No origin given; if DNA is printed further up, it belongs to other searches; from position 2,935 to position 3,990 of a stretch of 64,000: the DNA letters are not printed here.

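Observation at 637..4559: MoxR AAA + CoxE-like VWA + CooC-like ATPase triad with no adjacent target enzyme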

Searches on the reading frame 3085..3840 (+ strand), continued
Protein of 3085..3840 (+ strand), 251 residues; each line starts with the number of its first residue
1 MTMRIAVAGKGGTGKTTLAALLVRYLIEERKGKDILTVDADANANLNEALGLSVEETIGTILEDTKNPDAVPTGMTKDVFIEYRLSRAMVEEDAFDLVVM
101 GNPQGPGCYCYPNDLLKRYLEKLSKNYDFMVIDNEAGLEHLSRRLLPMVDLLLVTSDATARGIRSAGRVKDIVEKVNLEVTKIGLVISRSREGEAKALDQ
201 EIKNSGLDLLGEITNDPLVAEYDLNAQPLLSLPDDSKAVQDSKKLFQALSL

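Call 34: search_protein_families(library=pfam, proteins=[L049:6081-7766:+, L049:7769-8497:+, L049:9270-9977:+, L049:10944-11840:+, L049:11867-13474:+, L049:16224-16925:+, L049:16889-18700:+, L074:77-1111:+, L074:1968-2942:+, L074:2998-3795:+], max_evalue=0.00001)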
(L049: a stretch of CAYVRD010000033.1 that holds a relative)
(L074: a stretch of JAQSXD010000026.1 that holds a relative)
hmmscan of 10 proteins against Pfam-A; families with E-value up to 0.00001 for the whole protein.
L049:6081-7766:+ (561 aa): 2 families
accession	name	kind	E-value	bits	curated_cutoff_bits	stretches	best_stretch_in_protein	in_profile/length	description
PF10079.15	Rossmann-like_BshC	-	4.7e-93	313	27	1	24-396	6-379/380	Bacillithiol biosynthesis BshC, N-terminal Rossmann-like domain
PF24850.1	CC_BshC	-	7.7e-17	62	27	1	399-549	1-151/159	Bacillithiol biosynthesis BshC, C-terminal coiled-coil domain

L049:7769-8497:+ (242 aa): 1 family
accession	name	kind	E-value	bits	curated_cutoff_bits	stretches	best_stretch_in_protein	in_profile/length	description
PF02585.22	PIG-L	-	1.6e-24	87.3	28.2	1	11-126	1-127/129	GlcNAc-PI de-N-acetylase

L049:9270-9977:+ (235 aa): 3 families
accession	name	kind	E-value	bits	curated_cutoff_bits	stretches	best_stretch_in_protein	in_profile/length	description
PF00027.35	cNMP_binding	-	2.1e-24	85.7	27.5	1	34-121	2-89/89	Cyclic nucleotide-binding domain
PF13545.12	HTH_Crp_2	-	1.1e-20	73.8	27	1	153-231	1-69/70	Crp-like helix-turn-helix domain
PF00325.26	Crp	-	6.4e-11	42.2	21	1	184-214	2-32/32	Bacterial regulatory proteins, crp family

L049:10944-11840:+ (298 aa): 1 family
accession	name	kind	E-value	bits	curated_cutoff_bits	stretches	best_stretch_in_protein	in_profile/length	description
PF02665.19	Nitrate_red_gam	-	2e-08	34.6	22.9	1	124-245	71-200/217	Nitrate reductase gamma subunit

L049:11867-13474:+ (535 aa): 2 families
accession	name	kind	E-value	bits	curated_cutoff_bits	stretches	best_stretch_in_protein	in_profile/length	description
PF13183.11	Fer4_8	-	6e-10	39.9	27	1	105-190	3-67/68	4Fe-4S dicluster domain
PF02754.22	CCG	-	2.3e-06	28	20.6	0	394-495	1-85/85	Cysteine-rich domain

L049:16224-16925:+ (233 aa): 2 families
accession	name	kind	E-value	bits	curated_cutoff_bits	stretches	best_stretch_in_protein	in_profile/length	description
PF00072.30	Response_reg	-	1.8e-34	118.7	30.2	1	5-114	1-111/111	Response regulator receiver domain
PF00486.34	Trans_reg_C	-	3.1e-29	101.3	26.2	1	155-229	2-77/77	Transcriptional regulatory protein, C terminal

L049:16889-18700:+ (603 aa): 4 families
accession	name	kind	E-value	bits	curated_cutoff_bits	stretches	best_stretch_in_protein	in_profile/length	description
PF02518.31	HATPase_c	-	1e-28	100.4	26.4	1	484-595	2-108/111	Histidine kinase-, DNA gyrase B-, and HSP90-like ATPase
PF00512.31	HisKA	-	5.3e-21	74.9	26.9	1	371-437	2-66/66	His Kinase A (phospho-acceptor) domain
PF00672.30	HAMP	-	1.5e-10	41.7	25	1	196-247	1-52/53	HAMP domain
PF13589.12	HATPase_c_3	-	6.7e-07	29.8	25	1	488-565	3-78/137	Histidine kinase-, DNA gyrase B-, and HSP90-like ATPase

L074:77-1111:+ (344 aa): 2 families
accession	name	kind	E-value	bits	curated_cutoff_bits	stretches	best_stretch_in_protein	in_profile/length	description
PF14574.11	RACo_C_ter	-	5.4e-98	327.6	27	1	79-343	1-260/261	C-terminal domain of RACo the ASKHA domain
PF17651.6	Raco_middle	-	3.2e-21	76.1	26.8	1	1-71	87-157/163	RACo middle region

L074:1968-2942:+ (324 aa): 1 family
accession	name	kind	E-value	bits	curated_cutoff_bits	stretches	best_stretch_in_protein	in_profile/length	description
PF03599.22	CdhD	-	1.1e-40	140.1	24.8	1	17-292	2-230/387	CO dehydrogenase/acetyl-CoA synthase delta subunit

L074:2998-3795:+ (265 aa): 1 family
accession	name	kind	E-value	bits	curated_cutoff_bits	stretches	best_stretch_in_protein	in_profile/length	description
PF00809.28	Pterin_bind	-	3.3e-20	73.2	25.5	1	22-230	18-244/244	Pterin binding enzyme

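Call 38: search_protein_families(library=ncbifam, proteins=[L074:4205-5134:+, L074:5103-6419:+, L051:11005-11970:+, L051:11874-13304:+, L049:13919-14791:+, L049:14837-16162:+, L061:9992-10741:+, L061:1521-2300:+], max_evalue=1e-10)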
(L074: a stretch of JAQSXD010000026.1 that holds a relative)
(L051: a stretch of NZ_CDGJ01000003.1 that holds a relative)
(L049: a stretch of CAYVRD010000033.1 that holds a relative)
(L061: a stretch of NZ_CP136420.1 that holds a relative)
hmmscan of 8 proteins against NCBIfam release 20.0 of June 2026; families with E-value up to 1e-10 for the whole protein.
L074:4205-5134:+ (309 aa): 1 family
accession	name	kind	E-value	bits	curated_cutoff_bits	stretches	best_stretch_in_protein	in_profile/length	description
NF047784.1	MadB_ATPase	equivalog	5.3e-80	268.8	475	1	16-278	4-275/298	MadB family AAA-type ATPase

L074:5103-6419:+ (438 aa): 1 family
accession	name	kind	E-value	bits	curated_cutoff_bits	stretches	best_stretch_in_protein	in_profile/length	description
NF047783.1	VWA_dom_MadC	equivalog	1.8e-29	102.9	600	1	224-421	274-475/498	MadC family VWA domain-containing protein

L051:11005-11970:+ (321 aa): 1 family
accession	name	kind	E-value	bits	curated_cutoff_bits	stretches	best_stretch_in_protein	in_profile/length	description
NF047784.1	MadB_ATPase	equivalog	8.4e-82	274.7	475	2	105-283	117-296/298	MadB family AAA-type ATPase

L051:11874-13304:+ (476 aa): 1 family
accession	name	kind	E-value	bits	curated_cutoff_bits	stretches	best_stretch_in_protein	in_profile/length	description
NF047783.1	VWA_dom_MadC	equivalog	1.2e-27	97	600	1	247-456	266-474/498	MadC family VWA domain-containing protein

L049:13919-14791:+ (290 aa): 1 family
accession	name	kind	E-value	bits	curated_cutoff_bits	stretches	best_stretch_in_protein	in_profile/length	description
NF047784.1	MadB_ATPase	equivalog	1.8e-86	290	475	1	5-280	4-296/298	MadB family AAA-type ATPase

L049:14837-16162:+ (441 aa): 1 family
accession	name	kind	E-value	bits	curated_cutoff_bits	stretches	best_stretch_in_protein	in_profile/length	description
NF047783.1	VWA_dom_MadC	equivalog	3.9e-24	85.4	600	1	183-420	236-475/498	MadC family VWA domain-containing protein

L061:9992-10741:+ (249 aa): 3 families
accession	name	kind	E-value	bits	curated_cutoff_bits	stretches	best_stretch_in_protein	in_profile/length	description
TIGR01969.1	minD_arch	subfamily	7.2e-13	48.3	201.75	0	113-243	96-226/251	cell division ATPase MinD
TIGR01968.1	minD_bact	equivalog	2e-12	47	212.9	1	7-242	7-231/261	septum site-determining protein MinD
TIGR03815.1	CpaE_hom_Actino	equivalog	7.3e-11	41.8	154.45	0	7-238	117-331/340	septum site-determining protein Ssd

L061:1521-2300:+ (259 aa): 4 families
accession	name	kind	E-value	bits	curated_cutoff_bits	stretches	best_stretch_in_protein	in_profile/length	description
TIGR01968.1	minD_bact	equivalog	3.3e-15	56.1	212.9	0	15-61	6-53/261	septum site-determining protein MinD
TIGR01969.1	minD_arch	subfamily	6e-14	51.8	201.75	0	16-61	6-52/251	cell division ATPase MinD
TIGR03371.1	cellulose_yhjQ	equivalog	1e-13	51.3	157.85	0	16-63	7-54/246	cellulose biosynthesis protein BcsQ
NF041546.1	ParA_partition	equivalog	1.9e-12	47.2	180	0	16-56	5-45/203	ParA family partition ATPase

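Call 51: search_protein_families(library=pfam, proteins=[L074:6421-7698:-, L074:7994-8641:+, L074:8729-9700:+, L074:9746-10189:+, L074:10214-11272:+, L074:11279-11620:+, L051:4758-5531:+, L051:5664-6383:+, L051:14533-14961:+, L051:19868-20741:+], max_evalue=0.00001)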
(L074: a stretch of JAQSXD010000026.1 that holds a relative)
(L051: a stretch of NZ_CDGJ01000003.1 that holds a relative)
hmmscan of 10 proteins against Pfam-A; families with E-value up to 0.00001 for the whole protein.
L074:6421-7698:- (425 aa): 3 families
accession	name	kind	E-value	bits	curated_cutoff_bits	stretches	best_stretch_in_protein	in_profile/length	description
PF12833.13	HTH_18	-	6.9e-24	84.4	33.6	1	343-420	2-79/80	Helix-turn-helix domain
PF00165.29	HTH_AraC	-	3.6e-23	81.6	26.6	2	382-420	2-42/42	Bacterial regulatory helix-turn-helix proteins, AraC family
PF10114.15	PocR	-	5.2e-20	72.3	23.9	1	19-169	7-154/162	Sensory domain found in PocR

L074:7994-8641:+ (215 aa): 2 families
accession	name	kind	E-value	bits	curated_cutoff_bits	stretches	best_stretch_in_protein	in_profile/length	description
PF02310.24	B12-binding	-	3.9e-24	85.3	32.1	1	94-208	3-120/121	B12 binding domain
PF02607.22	B12-binding_2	-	3e-16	59.8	23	1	8-77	3-71/74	B12 binding domain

L074:8729-9700:+ (323 aa): 1 family
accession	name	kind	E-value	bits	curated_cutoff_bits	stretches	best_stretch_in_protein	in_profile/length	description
PF06253.16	MTTB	-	6.6e-57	193.1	25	1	12-322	30-337/500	Trimethylamine methyltransferase (MTTB)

L074:9746-10189:+ (147 aa): 1 family
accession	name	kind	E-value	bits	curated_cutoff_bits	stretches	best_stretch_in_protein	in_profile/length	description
PF06253.16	MTTB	-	2.2e-30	105.6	25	1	6-143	359-498/500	Trimethylamine methyltransferase (MTTB)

L074:10214-11272:+ (352 aa): 1 family
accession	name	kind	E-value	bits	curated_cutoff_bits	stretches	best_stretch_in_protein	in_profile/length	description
PF09505.15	Dimeth_Pyl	-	4.5e-128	428.2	25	1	6-352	2-353/463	Dimethylamine methyltransferase (Dimeth_PyL)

L074:11279-11620:+ (113 aa): 1 family
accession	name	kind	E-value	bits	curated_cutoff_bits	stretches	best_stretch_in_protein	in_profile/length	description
PF09505.15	Dimeth_Pyl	-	1.6e-33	116.4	25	1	2-108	358-462/463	Dimethylamine methyltransferase (Dimeth_PyL)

L051:4758-5531:+ (257 aa): 1 family
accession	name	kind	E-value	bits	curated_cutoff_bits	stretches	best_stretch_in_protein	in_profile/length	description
PF02811.25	PHP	-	2.3e-16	61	26.4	1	19-182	15-164/164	PHP domain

L051:5664-6383:+ (239 aa): 0 families

L051:14533-14961:+ (142 aa): 1 family
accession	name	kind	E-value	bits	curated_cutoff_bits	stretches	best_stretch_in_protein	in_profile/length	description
PF01475.25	FUR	-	8.6e-32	110.3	23.1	1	13-129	2-121/121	Ferric uptake regulator family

L051:19868-20741:+ (291 aa): 2 families
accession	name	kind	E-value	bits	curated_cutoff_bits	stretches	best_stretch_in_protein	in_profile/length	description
PF00460.25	Flg_bb_rod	-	1.5e-12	47.7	20.7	1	12-42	1-31/31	Flagella basal body rod protein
PF22692.1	LlgE_F_G_D1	-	2.6e-10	40.7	27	1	105-155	1-46/64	Flagellar hook protein FlgE/F/G D1 domain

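Call 56: find_related_loci(query=A3, collection=metagenome_contigs, flank=10000)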
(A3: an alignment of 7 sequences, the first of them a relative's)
Query A3 (309 aa) in metagenome_contigs; peptide patterns used: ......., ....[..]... (x = any residue, [..] = any of these).
600 stretches matched a pattern (row limit reached: there are more); 599 encode a relative of the query (tblastn E <= 1e-3); the best 80 are kept; 80 distinct loci.
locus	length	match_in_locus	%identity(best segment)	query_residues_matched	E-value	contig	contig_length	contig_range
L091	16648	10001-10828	64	11-291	1e-110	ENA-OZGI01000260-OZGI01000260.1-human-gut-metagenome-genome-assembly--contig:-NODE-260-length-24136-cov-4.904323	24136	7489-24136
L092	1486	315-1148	62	14-296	6e-118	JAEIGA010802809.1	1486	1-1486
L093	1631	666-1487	61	12-290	8e-116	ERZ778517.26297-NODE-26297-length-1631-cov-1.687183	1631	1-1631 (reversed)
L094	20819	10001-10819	60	14-291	2e-107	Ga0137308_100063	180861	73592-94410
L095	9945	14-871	54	9-299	6e-100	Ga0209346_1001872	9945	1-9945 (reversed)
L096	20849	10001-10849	52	19-308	2e-94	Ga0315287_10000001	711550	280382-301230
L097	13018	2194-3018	54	11-290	1e-94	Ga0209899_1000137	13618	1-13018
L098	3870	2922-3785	55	13-291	4e-94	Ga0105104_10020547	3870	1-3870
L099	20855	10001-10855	52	15-303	1e-92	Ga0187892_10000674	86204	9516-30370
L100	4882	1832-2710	49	10-304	4e-92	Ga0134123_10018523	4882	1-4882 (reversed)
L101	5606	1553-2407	52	14-298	3e-92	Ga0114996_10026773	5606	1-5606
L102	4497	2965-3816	53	3-290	5e-92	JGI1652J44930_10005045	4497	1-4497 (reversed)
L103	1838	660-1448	60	19-290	2e-96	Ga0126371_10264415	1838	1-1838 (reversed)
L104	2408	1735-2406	63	14-242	5e-94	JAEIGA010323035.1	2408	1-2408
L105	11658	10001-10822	54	20-296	5e-91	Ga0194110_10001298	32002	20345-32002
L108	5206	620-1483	52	13-291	4e-91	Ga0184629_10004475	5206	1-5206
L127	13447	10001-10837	49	12-290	2e-88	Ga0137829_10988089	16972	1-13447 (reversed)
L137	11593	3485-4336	52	17-291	1e-87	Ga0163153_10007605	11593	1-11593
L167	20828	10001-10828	51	15-294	1e-85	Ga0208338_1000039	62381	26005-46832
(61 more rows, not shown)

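Call 61: search_protein_families(library=pfam, alignment_id=A4, max_evalue=0.00001)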
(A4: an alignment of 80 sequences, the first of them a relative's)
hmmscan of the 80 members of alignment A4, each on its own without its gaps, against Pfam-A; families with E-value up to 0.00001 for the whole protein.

A. member 1, L091:8146-9873:+ (575 aa): 1 family
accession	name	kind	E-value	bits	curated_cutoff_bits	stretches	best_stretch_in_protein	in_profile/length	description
PF12799.13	LRR_4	-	1.2e-08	35.3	27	0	443-484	3-44/44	Leucine Rich repeats (2 copies)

B. families by the number of members that match (of 80 scanned): 40 families (the first 25 are shown)
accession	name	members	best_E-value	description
PF05762.20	VWA_CoxE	14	9.6e-66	VWA domain containing CoxE-like protein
PF13478.12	XdhC_C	9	8.3e-42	XdhC Rossmann domain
PF02625.21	XdhC_CoxI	9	3.3e-35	XdhC and CoxI family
PF20256.3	MoCoBD_2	6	2.3e-94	Molybdopterin cofactor-binding domain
PF00941.27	FAD_binding_5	6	1.5e-55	FAD binding domain in molybdopterin dehydrogenase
PF03450.22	CO_deh_flav_C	6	3.3e-22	CO dehydrogenase flavoprotein C-terminal domain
PF02738.23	MoCoBD_1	5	4.5e-84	Molybdopterin cofactor-binding domain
PF01315.27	Ald_Xan_dh_C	5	7.4e-33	Aldehyde oxidase and xanthine dehydrogenase, a/b hammerhead domain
PF01799.25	Fer2_2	3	8.2e-36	[2Fe-2S] binding domain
PF04945.19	YHS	3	2e-12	YHS domain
PF12804.13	NTP_transf_3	2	7.6e-42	MobA-like NTP transferase domain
PF00111.32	Fer2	2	4.8e-06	2Fe-2S iron-sulfur cluster binding domain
PF01969.22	Ni_insertion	1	6.7e-139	Nickel insertion protein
PF00266.25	Aminotran_5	1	2.8e-137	Aminotransferase class-V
PF00121.24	TIM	1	1.7e-92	Triosephosphate isomerase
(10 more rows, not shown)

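Call 68: search_protein_families(library=pfam, proteins=[L095:2341-3132:+, L095:3239-3925:+, L095:3927-5684:+, L096:8381-9571:+, L096:13702-14982:+, L094:7640-9061:+, L094:8859-9893:+, L137:5984-6739:+, L108:3113-4138:+, L096:7390-8268:+], max_evalue=0.0001)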
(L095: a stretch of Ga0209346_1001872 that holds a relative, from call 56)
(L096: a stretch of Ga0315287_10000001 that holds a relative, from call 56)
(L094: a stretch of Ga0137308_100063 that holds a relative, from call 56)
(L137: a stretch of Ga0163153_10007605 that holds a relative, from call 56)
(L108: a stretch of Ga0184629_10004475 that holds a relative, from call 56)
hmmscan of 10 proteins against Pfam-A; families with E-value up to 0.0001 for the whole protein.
L095:2341-3132:+ (263 aa): 12 families
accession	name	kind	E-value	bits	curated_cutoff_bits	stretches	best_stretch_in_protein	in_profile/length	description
PF01381.28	HTH_3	-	9.7e-48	160.5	23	3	13-65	1-53/55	Helix-turn-helix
PF13560.12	HTH_31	-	1.7e-38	131.1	27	3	145-200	2-58/64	Helix-turn-helix domain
PF12844.13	HTH_19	-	1.2e-31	108.9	30.2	3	10-68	1-59/64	Helix-turn-helix domain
PF13443.12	HTH_26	-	1.5e-26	92.9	22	3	12-63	1-53/63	Cro/C1-type HTH DNA-binding domain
PF13413.12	HTH_25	-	2.4e-16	59.7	24.6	0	149-183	2-36/62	Helix-turn-helix domain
PF04545.22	Sigma70_r4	-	1.9e-09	37.3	24.1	0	151-178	17-41/50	Sigma-70, region 4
PF00165.29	HTH_AraC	-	4.5e-09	36.7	26.6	0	91-110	8-27/42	Bacterial regulatory helix-turn-helix proteins, AraC family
PF01047.28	MarR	-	1.4e-08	34.9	24.6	0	149-174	9-34/59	MarR family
PF13744.12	HTH_37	-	4.4e-08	33.2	27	0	149-193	23-68/80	Helix-turn-helix domain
PF13412.12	HTH_24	-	4.7e-08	32.9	21.9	0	149-174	9-34/48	Winged helix-turn-helix DNA-binding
PF13693.12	HTH_35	-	7e-08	32.8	25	0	19-63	13-54/75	Winged helix-turn-helix DNA-binding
PF04967.18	HTH_10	-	1.9e-05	24.8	23.1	0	90-111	22-43/53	HTH DNA binding domain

L095:3239-3925:+ (228 aa): 2 families
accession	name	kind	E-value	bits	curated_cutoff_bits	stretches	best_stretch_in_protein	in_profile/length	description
PF00072.30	Response_reg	-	1.8e-32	112.2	30.2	1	5-114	1-111/111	Response regulator receiver domain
PF00486.34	Trans_reg_C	-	3.6e-29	101.1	26.2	1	151-225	1-77/77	Transcriptional regulatory protein, C terminal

L095:3927-5684:+ (585 aa): 4 families
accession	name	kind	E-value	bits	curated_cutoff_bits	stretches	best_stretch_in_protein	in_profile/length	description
PF02518.31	HATPase_c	-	4.8e-30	104.7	26.4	1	463-573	1-110/111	Histidine kinase-, DNA gyrase B-, and HSP90-like ATPase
PF00512.31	HisKA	-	5.8e-20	71.6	26.9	1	352-418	2-66/66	His Kinase A (phospho-acceptor) domain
PF00672.30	HAMP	-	5.1e-13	49.6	25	1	184-235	1-52/53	HAMP domain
PF13589.12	HATPase_c_3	-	1.4e-05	25.6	25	1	468-539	3-76/137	Histidine kinase-, DNA gyrase B-, and HSP90-like ATPase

L096:8381-9571:+ (396 aa): 5 families
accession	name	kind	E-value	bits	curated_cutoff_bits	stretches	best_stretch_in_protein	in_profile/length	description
PF07690.21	MFS_1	-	8.5e-36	124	33.4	2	1-215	14-207/347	Major Facilitator Superfamily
PF00083.30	Sugar_tr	-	4.3e-10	39.5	22.3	1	37-174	64-194/452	Sugar (and other) transporter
PF12832.13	MFS_1_like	-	5.5e-10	39.3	25.2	1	3-368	19-372/373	MFS_1 like family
PF05977.19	MFS_3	-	1.6e-06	27.3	27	1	257-391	59-196/524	Transmembrane secretion effector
PF03209.21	PUCC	-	7.1e-06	25.7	21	0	295-361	85-151/401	PUCC protein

L096:13702-14982:+ (426 aa): 0 families

L094:7640-9061:+ (473 aa): 0 families

L094:8859-9893:+ (344 aa): 0 families

L137:5984-6739:+ (251 aa): 1 family
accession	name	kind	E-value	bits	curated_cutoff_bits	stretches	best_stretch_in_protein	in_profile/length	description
PF05685.18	Uma2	-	1.6e-14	54.2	27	1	19-149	30-151/172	Putative restriction endonuclease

L108:3113-4138:+ (341 aa): 5 families
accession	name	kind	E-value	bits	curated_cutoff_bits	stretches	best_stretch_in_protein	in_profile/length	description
PF24681.1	Kelch_KLHDC2_KLHL20_DRC7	-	1.9e-27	96.4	50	2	53-228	7-183/221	KLHDC2/KLHL20/DRC7 Kelch-repeats domain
PF13418.12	Kelch_4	-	1.9e-17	63.3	21.6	0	145-188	2-46/49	Galactose oxidase, central domain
PF13415.12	Kelch_3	-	8.3e-15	55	22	0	258-303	3-47/48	Galactose oxidase, central domain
PF24981.1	Beta-prop_ATRN-LZTR1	-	1.7e-14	54.2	50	1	62-218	6-173/289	Attractin/LZTR1 beta-propeller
PF13964.12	Kelch_6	-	8.1e-05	22.9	25.3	0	255-286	11-41/50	Kelch motif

L096:7390-8268:+ (292 aa): 0 families

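Call 71: search_solved_structures(query=A3, max_evalue=0.01)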
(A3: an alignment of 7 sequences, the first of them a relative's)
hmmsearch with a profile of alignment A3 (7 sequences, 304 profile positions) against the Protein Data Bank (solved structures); distinct sequences matched with E-value up to 0.01: 55.
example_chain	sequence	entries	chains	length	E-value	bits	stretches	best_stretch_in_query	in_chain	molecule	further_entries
6i27_A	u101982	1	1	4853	6.8e-17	64.8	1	24-69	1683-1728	Midasin,Midasin,Midasin,Midasin,Midasin,Midasin,Midasin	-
6i26_A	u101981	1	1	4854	6.9e-17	64.8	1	24-69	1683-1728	Midasin,Midasin,Midasin,Midasin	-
6hyp_A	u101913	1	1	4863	6.9e-17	64.8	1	24-69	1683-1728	Midasin,Midasin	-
5jcs_s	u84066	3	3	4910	7.1e-17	64.7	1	24-69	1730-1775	Midasin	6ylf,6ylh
1in5_A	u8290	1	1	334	1.7e-08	37.2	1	123-285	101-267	HOLLIDAY JUNCTION DNA HELICASE RUVB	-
6or5_A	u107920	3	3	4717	3.8e-08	36.1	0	27-66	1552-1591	Midasin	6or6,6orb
1in4_A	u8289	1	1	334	5e-08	35.7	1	123-285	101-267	HOLLIDAY JUNCTION DNA HELICASE RUVB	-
1qvr_A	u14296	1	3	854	9e-08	34.8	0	116-175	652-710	ClpB protein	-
1in6_A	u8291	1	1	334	1.3e-07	34.3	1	123-285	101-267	HOLLIDAY JUNCTION DNA HELICASE RUVB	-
1in8_A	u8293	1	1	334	1.3e-07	34.3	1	123-285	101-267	HOLLIDAY JUNCTION DNA HELICASE RUVB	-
1j7k_A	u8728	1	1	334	2e-07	33.7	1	123-285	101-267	HOLLIDAY JUNCTION DNA HELICASE RUVB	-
6uqe_A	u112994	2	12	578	2.8e-07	33.2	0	37-69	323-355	ATP-dependent Clp protease ATP-binding subunit ClpA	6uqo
1in7_A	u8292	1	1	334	4.6e-07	32.5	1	123-285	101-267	HOLLIDAY JUNCTION DNA HELICASE RUVB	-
1ksf_X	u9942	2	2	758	2.2e-06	30.3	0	37-69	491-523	ATP-DEPENDENT CLP PROTEASE ATP-BINDING SUBUNIT CLPA | ClpA protein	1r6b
6w1z_A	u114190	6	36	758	2.2e-06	30.3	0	37-69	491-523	ATP-dependent Clp protease ATP-binding subunit ClpA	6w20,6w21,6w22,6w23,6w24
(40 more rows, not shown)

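Call 72: search_protein_families(library=padloc, proteins=[window:3085-3840:+], max_evalue=0.001)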
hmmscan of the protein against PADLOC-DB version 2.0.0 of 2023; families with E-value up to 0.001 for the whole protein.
window:3085-3840:+ (251 aa): 1 family
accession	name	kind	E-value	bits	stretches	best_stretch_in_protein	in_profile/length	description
PDLC04140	mad8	-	0.00038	18.1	1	5-54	30-70/314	mads_8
